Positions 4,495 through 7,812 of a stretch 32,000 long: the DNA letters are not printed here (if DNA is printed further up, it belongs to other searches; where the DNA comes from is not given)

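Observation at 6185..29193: Highly over-represented perfect palindrome (core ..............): six exact copies plus two variants in 32 kb, with every intergenic copy in a divergent promoter region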

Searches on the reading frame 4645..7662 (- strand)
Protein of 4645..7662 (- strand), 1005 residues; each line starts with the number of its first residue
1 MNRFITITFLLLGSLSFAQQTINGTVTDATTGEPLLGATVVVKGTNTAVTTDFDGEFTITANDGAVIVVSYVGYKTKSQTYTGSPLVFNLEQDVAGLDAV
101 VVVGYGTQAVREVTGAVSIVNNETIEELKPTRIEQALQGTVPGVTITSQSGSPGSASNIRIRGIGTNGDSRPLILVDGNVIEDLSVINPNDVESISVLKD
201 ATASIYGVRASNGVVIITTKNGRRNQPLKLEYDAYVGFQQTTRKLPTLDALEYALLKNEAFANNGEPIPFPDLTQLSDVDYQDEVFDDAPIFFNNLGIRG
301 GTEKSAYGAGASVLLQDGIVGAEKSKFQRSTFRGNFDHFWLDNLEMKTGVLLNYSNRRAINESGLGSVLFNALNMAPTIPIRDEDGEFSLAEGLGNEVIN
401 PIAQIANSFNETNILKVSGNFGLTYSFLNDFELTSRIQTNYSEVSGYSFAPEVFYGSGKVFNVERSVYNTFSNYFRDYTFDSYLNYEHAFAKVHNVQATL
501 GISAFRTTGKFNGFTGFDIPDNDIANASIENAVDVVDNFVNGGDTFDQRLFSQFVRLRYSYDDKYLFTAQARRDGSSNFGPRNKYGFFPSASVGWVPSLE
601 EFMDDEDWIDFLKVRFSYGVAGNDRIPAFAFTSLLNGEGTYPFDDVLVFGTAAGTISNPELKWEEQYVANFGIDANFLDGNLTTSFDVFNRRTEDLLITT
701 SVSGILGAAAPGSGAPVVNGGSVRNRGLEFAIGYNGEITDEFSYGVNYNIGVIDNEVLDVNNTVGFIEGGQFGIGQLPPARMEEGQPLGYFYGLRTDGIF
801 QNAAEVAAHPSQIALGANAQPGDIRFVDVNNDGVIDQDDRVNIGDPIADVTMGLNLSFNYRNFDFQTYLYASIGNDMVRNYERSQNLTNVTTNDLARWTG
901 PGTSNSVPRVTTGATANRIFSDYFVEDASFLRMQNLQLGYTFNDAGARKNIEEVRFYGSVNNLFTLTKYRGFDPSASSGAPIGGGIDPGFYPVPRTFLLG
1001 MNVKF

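Call 6: search_protein_families(library=pfam, proteins=[window:4645-7662:-])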
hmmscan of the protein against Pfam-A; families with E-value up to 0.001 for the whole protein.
window:4645-7662:- (1005 aa): 3 families
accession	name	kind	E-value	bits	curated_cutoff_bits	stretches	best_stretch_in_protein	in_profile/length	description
PF07715.20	Plug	-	2.2e-22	80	23.9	1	110-214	2-107/107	TonB-dependent Receptor Plug Domain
PF13715.12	CarbopepD_reg_2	-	2.2e-17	63.3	32.2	1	22-102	1-88/88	CarboxypepD_reg-like domain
PF13620.12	CarboxypepD_reg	-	8.9e-11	42.4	32.3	1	21-80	1-65/82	Carboxypeptidase regulatory-like domain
